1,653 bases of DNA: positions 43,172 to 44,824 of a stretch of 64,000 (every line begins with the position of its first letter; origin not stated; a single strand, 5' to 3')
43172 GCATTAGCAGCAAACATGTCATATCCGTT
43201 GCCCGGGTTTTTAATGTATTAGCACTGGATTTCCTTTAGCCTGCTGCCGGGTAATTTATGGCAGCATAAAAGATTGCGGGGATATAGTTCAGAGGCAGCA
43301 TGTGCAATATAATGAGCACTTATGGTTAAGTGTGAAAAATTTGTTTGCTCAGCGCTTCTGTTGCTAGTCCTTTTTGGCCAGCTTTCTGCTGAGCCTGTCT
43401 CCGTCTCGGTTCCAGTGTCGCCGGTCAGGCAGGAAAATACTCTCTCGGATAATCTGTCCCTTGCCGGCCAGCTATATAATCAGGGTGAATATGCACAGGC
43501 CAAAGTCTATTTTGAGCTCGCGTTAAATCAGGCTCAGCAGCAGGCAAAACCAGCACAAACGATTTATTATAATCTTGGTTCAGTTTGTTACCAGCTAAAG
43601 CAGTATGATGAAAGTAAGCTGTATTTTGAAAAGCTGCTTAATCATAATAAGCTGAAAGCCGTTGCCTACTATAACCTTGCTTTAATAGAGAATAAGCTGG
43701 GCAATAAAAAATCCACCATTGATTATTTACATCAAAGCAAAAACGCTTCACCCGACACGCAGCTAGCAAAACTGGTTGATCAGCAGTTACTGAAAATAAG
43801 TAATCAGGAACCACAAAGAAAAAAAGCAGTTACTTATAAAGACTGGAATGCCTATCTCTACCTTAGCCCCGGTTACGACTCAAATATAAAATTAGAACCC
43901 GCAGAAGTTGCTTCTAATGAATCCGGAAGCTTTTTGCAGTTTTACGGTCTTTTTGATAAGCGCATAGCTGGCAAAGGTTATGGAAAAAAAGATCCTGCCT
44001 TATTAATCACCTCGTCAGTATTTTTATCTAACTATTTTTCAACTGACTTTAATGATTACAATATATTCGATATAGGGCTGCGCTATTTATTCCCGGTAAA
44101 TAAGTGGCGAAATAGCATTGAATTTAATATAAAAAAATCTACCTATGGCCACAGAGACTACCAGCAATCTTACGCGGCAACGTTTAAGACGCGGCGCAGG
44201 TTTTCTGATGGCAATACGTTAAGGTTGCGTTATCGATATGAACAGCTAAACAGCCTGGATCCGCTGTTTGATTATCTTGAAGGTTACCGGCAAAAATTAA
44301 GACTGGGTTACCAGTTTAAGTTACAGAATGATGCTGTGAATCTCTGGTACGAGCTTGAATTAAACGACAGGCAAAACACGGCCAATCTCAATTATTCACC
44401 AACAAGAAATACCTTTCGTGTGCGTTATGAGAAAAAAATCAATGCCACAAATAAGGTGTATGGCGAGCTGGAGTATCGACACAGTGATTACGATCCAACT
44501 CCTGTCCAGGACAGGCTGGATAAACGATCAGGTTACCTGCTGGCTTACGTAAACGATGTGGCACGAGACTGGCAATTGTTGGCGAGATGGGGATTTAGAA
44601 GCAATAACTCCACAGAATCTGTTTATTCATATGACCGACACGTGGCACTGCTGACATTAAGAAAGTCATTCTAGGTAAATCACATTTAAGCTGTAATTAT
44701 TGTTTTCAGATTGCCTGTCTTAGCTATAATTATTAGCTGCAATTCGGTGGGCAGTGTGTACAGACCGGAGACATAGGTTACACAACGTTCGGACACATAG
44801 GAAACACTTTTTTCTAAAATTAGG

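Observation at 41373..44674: ECF sigma / ZAS anti-sigma module coupled to a secreted hyper-acidic repeat protein and a TPR + beta-barrel outer-membrane protein (possible Slam/type XI-like secretion pair)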

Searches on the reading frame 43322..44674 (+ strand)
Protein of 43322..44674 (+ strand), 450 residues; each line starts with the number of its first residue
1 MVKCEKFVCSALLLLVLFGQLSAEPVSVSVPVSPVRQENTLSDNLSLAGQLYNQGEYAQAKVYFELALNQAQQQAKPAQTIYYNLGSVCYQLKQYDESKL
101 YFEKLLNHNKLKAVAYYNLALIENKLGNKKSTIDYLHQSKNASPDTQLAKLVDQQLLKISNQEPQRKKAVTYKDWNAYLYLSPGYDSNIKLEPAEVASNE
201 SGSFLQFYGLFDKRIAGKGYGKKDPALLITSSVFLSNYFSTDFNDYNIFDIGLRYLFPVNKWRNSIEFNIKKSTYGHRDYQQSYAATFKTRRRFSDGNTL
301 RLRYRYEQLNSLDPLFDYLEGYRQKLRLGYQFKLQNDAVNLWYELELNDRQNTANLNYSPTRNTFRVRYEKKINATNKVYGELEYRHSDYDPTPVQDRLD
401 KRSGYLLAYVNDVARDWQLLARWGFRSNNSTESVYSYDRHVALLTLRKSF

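Call 3: search_protein_families(library=pfam, proteins=[window:43322-44674:+], max_evalue=1)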
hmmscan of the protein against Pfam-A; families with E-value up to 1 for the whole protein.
window:43322-44674:+ (450 aa): 16 families
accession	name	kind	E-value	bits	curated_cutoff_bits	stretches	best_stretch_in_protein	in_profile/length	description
PF13181.12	TPR_8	-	5.2e-09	36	25.7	1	81-106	3-28/34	Tetratricopeptide repeat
PF00515.34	TPR_1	-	1.3e-08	34.7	27.8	2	81-106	3-28/34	Tetratricopeptide repeat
PF13424.12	TPR_12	-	1.5e-07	32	30.1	1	46-107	8-73/77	Tetratricopeptide repeat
PF07719.23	TPR_2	-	4e-07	30.1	27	2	81-109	3-31/34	Tetratricopeptide repeat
PF13174.12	TPR_6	-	0.00043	21.2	26.3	0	115-145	2-32/33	Tetratricopeptide repeat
PF13428.12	TPR_14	-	0.0077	17.3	23.5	0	82-120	4-42/44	Tetratricopeptide repeat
PF13432.12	TPR_16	-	0.012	16.4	32.7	1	51-105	7-57/65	Tetratricopeptide repeat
PF10300.15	Iml2-TPR_39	-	0.048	12.8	22.2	1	54-161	277-379/467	Iml2/Tetratricopeptide repeat protein 39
PF13374.12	TPR_10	-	0.071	13.6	27.5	0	80-106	3-29/42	Tetratricopeptide repeat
PF14559.12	TPR_19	-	0.13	13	25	1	54-110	4-56/68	Tetratricopeptide repeat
PF12895.13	ANAPC3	-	0.19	12.5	27.2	1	38-97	20-74/82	Anaphase-promoting complex, cyclosome, subunit 3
PF13505.12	OMP_b-brl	-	0.25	11.9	28.7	0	306-392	86-157/175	Outer membrane protein beta-barrel domain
PF13431.12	TPR_17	-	0.34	11.7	24.4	0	101-128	1-28/34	Tetratricopeptide repeat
PF07720.18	TPR_3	-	0.48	11.1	20.7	1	46-68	6-28/34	Tetratricopeptide repeat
PF14853.12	Fis1_TPR_C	-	0.64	10.7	25.3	0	83-108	5-30/53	Fis1 C-terminal tetratricopeptide repeat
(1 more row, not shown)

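Call 4: search_protein_families(library=ncbifam, proteins=[window:43322-44674:+], max_evalue=1)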
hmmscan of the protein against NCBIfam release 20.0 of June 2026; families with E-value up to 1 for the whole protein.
window:43322-44674:+ (450 aa): 12 families
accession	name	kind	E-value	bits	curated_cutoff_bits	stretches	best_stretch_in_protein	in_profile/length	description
TIGR02521.1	type_IV_pilW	equivalog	6.6e-07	29.1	154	1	51-147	109-203/234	type IV pilus biogenesis/stability protein PilW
NF047507.1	TPR_BatC_Lepto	exception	5.8e-06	25.9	175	1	50-166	33-149/214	TPR repeat-containing protein BatC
TIGR02552.1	LcrH_SycD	equivalog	0.00013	21.7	104.8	1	37-143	14-116/136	SycD/LcrH family type III secretion system chaperone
TIGR02917.1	PEP_TPR_lipo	equivalog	0.00013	20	312.2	1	40-162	566-684/899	XrtA/PEP-CTERM system TPR-repeat protein PrsT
NF040959.1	MamA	equivalog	0.00028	20.4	200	1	46-140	76-166/204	magnetosome protein MamA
NF052312.1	T9SS_PorW_SprE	equivalog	0.00048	18.9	250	2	82-175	548-648/716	type IX secretion system periplasmic lipoprotein PorW/SprE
NF002725.1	PRK02603.1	equivalog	0.00066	19.7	143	1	53-133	47-126/173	photosystem I assembly protein Ycf3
NF033920.0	C39_PA2778_fam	equivalog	0.00081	18.9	150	1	67-140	178-251/255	PA2778 family cysteine peptidase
TIGR02795.1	tol_pal_ybgF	equivalog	0.003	18.1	90.1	1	48-155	9-118/119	tol-pal system protein YbgF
NF047558.1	TPR_END_plus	domain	0.003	17.5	32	1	115-145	1-31/56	TPR end-of-group domain-containing protein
TIGR00540.1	TPR_hemY_coli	hypoth_equivalog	0.0057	15.5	142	1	74-132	320-378/385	heme biosynthesis-associated TPR protein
NF040561.1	PrimPol_Msp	equivalog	0.12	10.9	200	1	72-159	18-102/515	CRISPR-associated primase-polymerase type A1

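Call 5: find_homologous_proteins(query=window:43322-44671:+)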
Query window:43322-44671:+ (450 aa): 77 proteins with E <= 0.001 among 8000 candidates.
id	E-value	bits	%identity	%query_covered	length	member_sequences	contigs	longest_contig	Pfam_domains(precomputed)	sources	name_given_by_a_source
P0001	0.0e+0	1010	100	100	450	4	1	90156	PF00515.35,PF13424.13,PF13181.13,PF07719.24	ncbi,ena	-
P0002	1.6e-276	935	92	100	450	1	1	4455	PF00515.35,PF13424.13,PF13181.13,PF07719.24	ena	-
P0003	1.0e-273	926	92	100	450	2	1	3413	PF00515.35,PF13424.13,PF13181.13,PF07719.24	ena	-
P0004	2.5e-273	925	91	100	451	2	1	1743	PF00515.35,PF13424.13,PF13181.13,PF07719.24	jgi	jgi:tetratricopeptide (TPR) repeat protein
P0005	7.1e-254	861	86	100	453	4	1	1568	PF00515.35,PF13424.13,PF13181.13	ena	-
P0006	7.4e-244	828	82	100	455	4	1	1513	PF00515.35,PF13424.13,PF13181.13,PF07719.24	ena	-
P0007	7.6e-243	824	82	100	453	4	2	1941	PF00515.35,PF13424.13,PF13181.13,PF07719.24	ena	-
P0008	4.8e-241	818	80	100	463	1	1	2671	PF00515.35,PF13424.13,PF13181.13,PF07719.24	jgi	-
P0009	3.0e-240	816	80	100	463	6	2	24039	PF00515.35,PF13424.13,PF13181.13,PF07719.24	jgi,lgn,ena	-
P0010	1.9e-239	813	80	100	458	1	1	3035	PF00515.35,PF13424.13,PF13181.13,PF07719.24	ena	-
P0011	2.8e-239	813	79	100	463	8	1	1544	PF00515.35,PF13424.13,PF13181.13,PF07719.24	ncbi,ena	-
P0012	9.1e-239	811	80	100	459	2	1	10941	PF00515.35,PF13424.13,PF13181.13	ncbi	-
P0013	5.8e-237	805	79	100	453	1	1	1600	PF00515.35,PF13424.13,PF13181.13,PF07719.24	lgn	-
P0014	2.1e-236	803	79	100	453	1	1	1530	PF00515.35,PF13424.13,PF13181.13,PF07719.24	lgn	-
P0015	3.4e-236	802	80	100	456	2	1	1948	PF13424.13,PF13181.13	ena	-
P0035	1.0e-162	560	58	98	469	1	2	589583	PF00515.35,PF13424.13,PF13432.13,PF13181.13,PF07719.24,PF13174.13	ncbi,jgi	jgi:predicted negative regulator of RcsB-dependent stress response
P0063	9.2e-51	192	31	95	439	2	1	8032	PF14559.13,PF00515.35,PF12895.14,PF13424.13,PF13432.13,PF10082.16,PF13181.13,PF07719.24,PF13174.13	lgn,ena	-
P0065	1.9e-49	187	32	94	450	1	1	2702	PF00515.35,PF13424.13,PF13432.13,PF10082.16,PF13181.13,PF07719.24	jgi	jgi:hypothetical protein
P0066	3.1e-49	187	33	95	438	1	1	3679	PF14559.13,PF00515.35,PF13432.13,PF10082.16,PF13181.13,PF07719.24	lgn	-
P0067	3.6e-48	183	31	95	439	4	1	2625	PF14559.13,PF00515.35,PF12895.14,PF13424.13,PF13432.13,PF10082.16,PF13181.13,PF07719.24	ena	-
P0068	8.0e-47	179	32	94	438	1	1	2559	PF14559.13,PF00515.35,PF13432.13,PF10082.16,PF13181.13,PF07719.24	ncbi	-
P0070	1.2e-46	178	29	99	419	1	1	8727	PF00515.35,PF13424.13,PF13432.13,PF13181.13,PF07719.24,PF13174.13,PF13374.13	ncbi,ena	-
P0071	1.1e-43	168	30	97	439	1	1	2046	PF14559.13,PF07219.20,PF13414.13,PF00515.35,PF13432.13,PF10082.16,PF13181.13,PF07719.24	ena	-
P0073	3.8e-38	150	29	91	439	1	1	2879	PF14559.13,PF13414.13,PF00515.35,PF12895.14,PF13424.13,PF21033.5,PF13432.13,PF10082.16,PF13181.13,PF07719.24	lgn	-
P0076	1.9e-17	82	24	88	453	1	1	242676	PF14559.13,PF00515.35,PF13424.13,PF07719.24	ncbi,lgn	-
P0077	1.0e-4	40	34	16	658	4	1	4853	PF03704.24,PF05843.21,PF25060.1,PF13414.13,PF12569.15,PF13844.13,PF13374.13,PF24575.2,PF08631.17,PF00515.35,PF13424.13,PF13429.13,PF07719.24,PF13174.13,PF20308.5,PF25063.1,PF13431.13,PF23914.2,PF25062.2,PF07720.19,PF13176.13,PF13428.13,PF25064.2,PF14559.13,PF13371.13,PF12895.14,PF21033.5,PF13432.13,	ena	-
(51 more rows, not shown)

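Call 6: search_solved_structures(query=window:43322-44671:+, max_evalue=10)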
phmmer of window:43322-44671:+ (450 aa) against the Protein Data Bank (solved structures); distinct sequences matched with E-value up to 10: 58.
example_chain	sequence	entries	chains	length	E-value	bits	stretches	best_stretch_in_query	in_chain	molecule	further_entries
9qhb_A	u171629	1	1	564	3e-27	99.2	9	47-149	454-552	Engineered tetratricopeptide repeat protein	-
8bu0_A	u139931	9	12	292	4.5e-18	68.9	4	47-136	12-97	Consensus tetratricopeptide repeat protein | Crystal structure of an 8-repeat consensus TPR superhelix with Zinc. | Monomer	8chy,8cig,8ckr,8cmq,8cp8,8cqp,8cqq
9qhc_A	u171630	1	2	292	1.8e-13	53.8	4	48-120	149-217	Engineered tetratricopeptide repeat protein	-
8ch0_A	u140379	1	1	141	3e-09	39.8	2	48-143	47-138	Consensus tetratricopeptide repeat protein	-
2fo7_A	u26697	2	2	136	4.7e-09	39.2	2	49-143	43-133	SYNTHETIC CONSENSUS TPR PROTEIN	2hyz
1na0_A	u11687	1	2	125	3.4e-06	29.8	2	81-144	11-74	designed protein CTPR3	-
6vl6_A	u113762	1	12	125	8.1e-06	28.5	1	41-144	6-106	T33_dn2A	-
5hrz_A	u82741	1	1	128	1.8e-05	27.4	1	43-150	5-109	TPR domain protein 1na0C3_3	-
6vfh_A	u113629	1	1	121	3.3e-05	26.5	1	47-146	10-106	T33_dn10A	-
6vfi_B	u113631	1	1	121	3.3e-05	26.5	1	47-145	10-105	O43_dn18B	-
6v8e_A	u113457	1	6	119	4.3e-05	26.1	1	48-150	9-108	Designed protein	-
1na3_A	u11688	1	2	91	8.4e-05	25.2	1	82-150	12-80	designed protein CTPR2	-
2avp_A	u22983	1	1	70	0.0001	24.9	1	82-141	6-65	synthetic consensus TPR protein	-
7y4i_A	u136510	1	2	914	0.00017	24.2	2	80-150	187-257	Probable UDP-N-acetylglucosamine--peptide N-acetylglucosaminyltransferase SPINDLY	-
8dtf_A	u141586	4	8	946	0.00022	23.8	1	80-150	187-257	Probable UDP-N-acetylglucosamine--peptide N-acetylglucosaminyltransferase SPINDLY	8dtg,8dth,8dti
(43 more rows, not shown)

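Call 8: find_encoding_contigs(protein=P0035, flank=6000, max_places=2)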
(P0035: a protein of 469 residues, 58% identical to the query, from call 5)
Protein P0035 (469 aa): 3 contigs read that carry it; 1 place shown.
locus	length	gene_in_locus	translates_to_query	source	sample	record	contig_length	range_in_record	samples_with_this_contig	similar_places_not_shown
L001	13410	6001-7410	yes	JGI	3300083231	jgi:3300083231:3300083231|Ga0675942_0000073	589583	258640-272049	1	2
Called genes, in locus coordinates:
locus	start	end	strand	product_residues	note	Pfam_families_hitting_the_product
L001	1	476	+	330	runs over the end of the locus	PF01193:RNA_pol_L, PF13656:RNA_pol_L_2 (faint), PF01000:RNA_pol_A_bac, PF03118:RNA_pol_A_CTD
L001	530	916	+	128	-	PF01196:Ribosomal_L17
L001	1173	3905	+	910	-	PF14522:Cytochrome_C7 (faint), PF14537:Cytochrom_c3_2 (faint)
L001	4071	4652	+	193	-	PF04542:Sigma70_r2, PF08281:Sigma70_r4_2, PF04545:Sigma70_r4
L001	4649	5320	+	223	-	PF13490:zf-HC2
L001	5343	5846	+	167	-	-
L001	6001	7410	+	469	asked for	PF00515:TPR_1 (faint), PF07719:TPR_2 (faint), PF13174:TPR_6 (faint), PF13181:TPR_8 (faint), PF13424:TPR_12 (weak), PF13432:TPR_16 (faint), PF13424:TPR_12 (weak)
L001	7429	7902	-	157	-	-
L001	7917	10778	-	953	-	PF00005:ABC_tran (faint), PF02463:SMC_N (faint), PF03193:RsgA_GTPase (faint), PF13191:AAA_16 (faint), PF13476:AAA_23 (faint), PF13555:AAA_29 (faint), PF17760:UvrA_inter, PF17755:UvrA_DNA-bind, +1 more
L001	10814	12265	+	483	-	PF00083:Sugar_tr, PF07690:MFS_1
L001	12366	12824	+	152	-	PF00436:SSB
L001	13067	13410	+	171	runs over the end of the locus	-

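Call 13: search_protein_families(library=pfam, alignment_id=A1, max_evalue=0.1)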
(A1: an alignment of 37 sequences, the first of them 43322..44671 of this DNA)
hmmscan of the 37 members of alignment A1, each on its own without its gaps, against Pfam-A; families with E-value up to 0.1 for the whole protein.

A. member 1, window:43322-44671:+ (450 aa): 9 families
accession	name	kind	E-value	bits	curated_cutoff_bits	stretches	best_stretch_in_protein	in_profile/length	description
PF13181.12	TPR_8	-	5.2e-09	36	25.7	1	81-106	3-28/34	Tetratricopeptide repeat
PF00515.34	TPR_1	-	1.3e-08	34.7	27.8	1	81-106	3-28/34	Tetratricopeptide repeat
PF13424.12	TPR_12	-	1.5e-07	32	30.1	1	46-107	8-73/77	Tetratricopeptide repeat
PF07719.23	TPR_2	-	4e-07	30.1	27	1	81-109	3-31/34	Tetratricopeptide repeat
PF13174.12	TPR_6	-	0.00043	21.2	26.3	0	115-145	2-32/33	Tetratricopeptide repeat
PF13428.12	TPR_14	-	0.0077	17.3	23.5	0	82-120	4-42/44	Tetratricopeptide repeat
PF13432.12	TPR_16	-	0.012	16.4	32.7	1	51-105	7-57/65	Tetratricopeptide repeat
PF10300.15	Iml2-TPR_39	-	0.048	12.8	22.2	1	54-161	277-379/467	Iml2/Tetratricopeptide repeat protein 39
PF13374.12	TPR_10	-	0.071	13.6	27.5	0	80-106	3-29/42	Tetratricopeptide repeat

B. families by the number of members that match (of 37 scanned): 54 families (the first 25 are shown)
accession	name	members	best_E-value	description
PF13432.12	TPR_16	37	7.8e-17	Tetratricopeptide repeat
PF13424.12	TPR_12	37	1.3e-13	Tetratricopeptide repeat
PF07719.23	TPR_2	37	2.4e-13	Tetratricopeptide repeat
PF00515.34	TPR_1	37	2.9e-13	Tetratricopeptide repeat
PF13181.12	TPR_8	37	4.9e-13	Tetratricopeptide repeat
PF13174.12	TPR_6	35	4.7e-08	Tetratricopeptide repeat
PF14559.12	TPR_19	31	1.9e-07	Tetratricopeptide repeat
PF13428.12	TPR_14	28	1.3e-06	Tetratricopeptide repeat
PF13374.12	TPR_10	27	1.7e-06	Tetratricopeptide repeat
PF12895.13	ANAPC3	21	1.1e-06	Anaphase-promoting complex, cyclosome, subunit 3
PF13176.12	TPR_7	16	3.9e-07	Tetratricopeptide repeat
PF13431.12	TPR_17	16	0.00075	Tetratricopeptide repeat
PF10082.15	BBP2_2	15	6.6e-08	Putative beta-barrel porin 2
PF13414.12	TPR_11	15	2.7e-07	TPR repeat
PF13371.12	TPR_9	11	8.6e-05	Tetratricopeptide repeat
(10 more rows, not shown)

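Call 16: find_related_loci(query=A2, collection=genome_contigs, flank=6000)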
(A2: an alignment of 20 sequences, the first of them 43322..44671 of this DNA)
Query A2 (450 aa) in genome_contigs; peptide patterns used: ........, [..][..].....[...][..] (x = any residue, [..] = any of these).
52 stretches matched a pattern; 8 encode a relative of the query (tblastn E <= 1e-3); 8 distinct loci.
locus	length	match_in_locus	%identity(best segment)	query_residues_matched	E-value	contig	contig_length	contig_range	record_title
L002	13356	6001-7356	82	1-450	0e+0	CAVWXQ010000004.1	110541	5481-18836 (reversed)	MAG: uncultured Gammaproteobacteria bacterium isolate MFD03551.bin.2.30 genome assembly, contig: contig_11386, whole gen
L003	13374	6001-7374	58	3-450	3e-175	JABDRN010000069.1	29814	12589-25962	MAG: Gammaproteobacteria bacterium isolate Site_C30 k127_11283, whole genome shotgun sequence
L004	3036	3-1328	58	3-450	0e+0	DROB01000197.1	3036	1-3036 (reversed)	MAG TPA_asm: Gammaproteobacteria bacterium isolate HyVt-525 HyVt-525_k145_300504, whole genome shotgun sequence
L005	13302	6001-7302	59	5-450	1e-174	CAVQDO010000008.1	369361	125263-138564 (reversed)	MAG: uncultured Gammaproteobacteria bacterium isolate MFD03551.bin.1.130 genome assembly, contig: contig_13404, whole ge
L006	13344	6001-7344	59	2-450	7e-168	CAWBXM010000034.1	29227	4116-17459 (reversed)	MAG: uncultured Gammaproteobacteria bacterium isolate MFD03551.bin.2.3 genome assembly, contig: contig_105555, whole gen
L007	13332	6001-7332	54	5-450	1e-156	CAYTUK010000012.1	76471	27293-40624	MAG TPA_asm: uncultured Thiotrichaceae bacterium isolate SRP128015_co4_64 genome assembly, contig: NODE_63_length_76471_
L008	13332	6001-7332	53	7-450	2e-150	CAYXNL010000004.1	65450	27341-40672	MAG TPA_asm: uncultured Thiotrichaceae bacterium isolate SRP128015_co4_30 genome assembly, contig: NODE_80_length_65450_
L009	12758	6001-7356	50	6-450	2e-142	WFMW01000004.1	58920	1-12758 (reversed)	MAG: Gammaproteobacteria bacterium isolate S010_25 k151_10983, whole genome shotgun sequence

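Call 18: predict_structure(alignment_id=A1)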
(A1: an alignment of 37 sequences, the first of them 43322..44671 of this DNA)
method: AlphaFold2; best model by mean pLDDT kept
length: 450 residues; sequences in the alignment: 37
mean_pLDDT: 90.5   pTM: 0.62
mean pLDDT of the five models: 90.5, 89.8, 89.6, 89.1, 88.8
residues with pLDDT >= 90: 353; 70-90: 56; 50-70: 23; < 50: 18
segments of 3 or more residues with pLDDT < 50: 1-3, 23-33, 166-169
pLDDT, mean of each block of 10 residues (from residue 1): 56 70 45 55 94 95 95 92 97 95 95 97 91 96 92 90 55 87 96 85 97 90 93 96 92 97 98 95 98 97 98 93 98 96 97 87 98 97 98 92 98 97 98 95 98
secondary structure, 60 per line:
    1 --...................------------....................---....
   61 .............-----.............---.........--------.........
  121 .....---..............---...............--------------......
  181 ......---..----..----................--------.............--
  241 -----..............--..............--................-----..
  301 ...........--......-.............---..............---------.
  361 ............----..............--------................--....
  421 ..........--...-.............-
elements in order: H3-21 H34-53 H57-73 H79-91 H95-103 H112-125 H129-142 H146-160 E175-186 E202-217 E226-238 E246-259 E262-275 E278-293 E299-311 H314-319 E321-333 E337-350 E360-372 E377-390 E399-414 E417-430 E437-449

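Call 21: fold_search(model_id=the predicted structure, library=pdb)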
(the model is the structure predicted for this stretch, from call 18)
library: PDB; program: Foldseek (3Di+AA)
matches with E <= 10: 1566; with E <= 0.001: 493
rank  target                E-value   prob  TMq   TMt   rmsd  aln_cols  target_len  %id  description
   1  9b8a                  1.2e-11  1.00  0.33  0.28  18.2       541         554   11  Cryo-EM structure of E. coli cellulose synthase subunit C (released 2025-02-19)
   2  9b8h_A                3.9e-11  1.00  0.34  0.28  20.4       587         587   11  Cryo-EM structure of E. coli cellulose synthase subunit C with cellotetraose (released 2025-02-19)
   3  2x9k                  3.6e-10  1.00  0.46  0.70   5.1       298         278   13  Structure of a E.coli porin (released 2011-01-26)
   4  2iwv_A                4.0e-10  1.00  0.48  0.74   4.2       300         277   12  Structure of the monomeric outer membrane porin OmpG in the open and closed conformation (released 2006-08-14)
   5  2wvp                  1.4e-09  1.00  0.45  0.72   5.0       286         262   10  Synthetically modified OmpG (released 2010-07-14)
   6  4v3g_A                1.4e-09  1.00  0.37  0.47  12.7       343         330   10  Crystal structure of CymA from Klebsiella oxytoca (released 2015-06-03)
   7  3sy9_B                2.2e-09  1.00  0.34  0.40   9.0       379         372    8  Crystal structure of Pseudomonas aeruginosa OccD2 (OpdC) (released 2012-02-08)
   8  2y2x_A                2.3e-09  1.00  0.34  0.39   9.1       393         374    9  Crystal Structure of Pseudomonas Aeruginosa OpdK with Vanillate (released 2011-12-28)
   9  4v3h_B                2.4e-09  1.00  0.38  0.51   6.9       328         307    9  Crystal structure of CymA from Klebsiella oxytoca (released 2015-06-03)
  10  2f1c                  2.7e-09  1.00  0.42  0.70   5.0       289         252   11  Crystal structure of the monomeric porin OmpG (released 2006-06-27)
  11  2qtk_A                2.9e-09  1.00  0.35  0.40   9.2       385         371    9  Crystal Structure of the outer membrane protein opdK from Pseudomonas aeruginosa (released 2008-06-24)
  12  3kvn_X                3.6e-09  1.00  0.28  0.22  28.5       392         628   10  Crystal structure of the full-length autotransporter EstA from Pseudomonas aeruginosa (released 2010-01-26)
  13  4v3g_B                4.1e-09  1.00  0.38  0.49   6.6       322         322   10  Crystal structure of CymA from Klebsiella oxytoca (released 2015-06-03)
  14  5ldt_A                4.1e-09  1.00  0.35  0.39  13.5       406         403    9  Crystal Structures of MOMP from Campylobacter jejuni (released 2016-10-26)
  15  3kvn_A                4.6e-09  1.00  0.28  0.22  28.5       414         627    9  Crystal structure of the full-length autotransporter EstA from Pseudomonas aeruginosa (released 2010-01-26)
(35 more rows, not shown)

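Call 22: find_encoding_contigs(protein=P0063, flank=6000, max_places=2)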
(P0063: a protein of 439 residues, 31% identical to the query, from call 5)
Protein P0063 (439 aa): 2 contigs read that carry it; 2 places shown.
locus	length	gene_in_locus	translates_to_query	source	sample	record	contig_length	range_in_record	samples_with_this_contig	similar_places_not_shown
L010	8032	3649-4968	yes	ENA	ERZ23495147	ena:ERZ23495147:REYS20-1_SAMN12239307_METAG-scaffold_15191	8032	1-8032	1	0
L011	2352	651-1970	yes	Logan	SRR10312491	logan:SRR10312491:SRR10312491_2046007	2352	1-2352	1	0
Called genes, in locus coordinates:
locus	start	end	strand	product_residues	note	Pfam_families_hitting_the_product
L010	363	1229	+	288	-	PF12974:Phosphonate-bd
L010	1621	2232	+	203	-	PF07638:Sigma70_ECF (weak), PF04542:Sigma70_r2, PF08281:Sigma70_r4_2, PF04545:Sigma70_r4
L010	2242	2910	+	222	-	PF13490:zf-HC2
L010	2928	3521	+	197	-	-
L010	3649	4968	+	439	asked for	PF12895:ANAPC3 (faint), PF13174:TPR_6 (faint), PF13432:TPR_16 (weak), PF00515:TPR_1 (weak), PF07719:TPR_2 (weak), PF13181:TPR_8 (weak), PF13432:TPR_16, PF10082:BBP2_2 (weak), +2 more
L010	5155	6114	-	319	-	PF03976:PPK2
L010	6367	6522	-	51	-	PF00471:Ribosomal_L33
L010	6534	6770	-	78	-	PF00830:Ribosomal_L28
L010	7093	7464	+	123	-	PF02152:FolB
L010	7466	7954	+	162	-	PF01288:HPPK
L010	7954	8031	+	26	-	?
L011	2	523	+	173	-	?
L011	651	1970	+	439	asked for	PF12895:ANAPC3 (faint), PF13174:TPR_6 (faint), PF13432:TPR_16 (weak), PF00515:TPR_1 (weak), PF07719:TPR_2 (weak), PF13181:TPR_8 (weak), PF13432:TPR_16, PF10082:BBP2_2 (weak), +2 more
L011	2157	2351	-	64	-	?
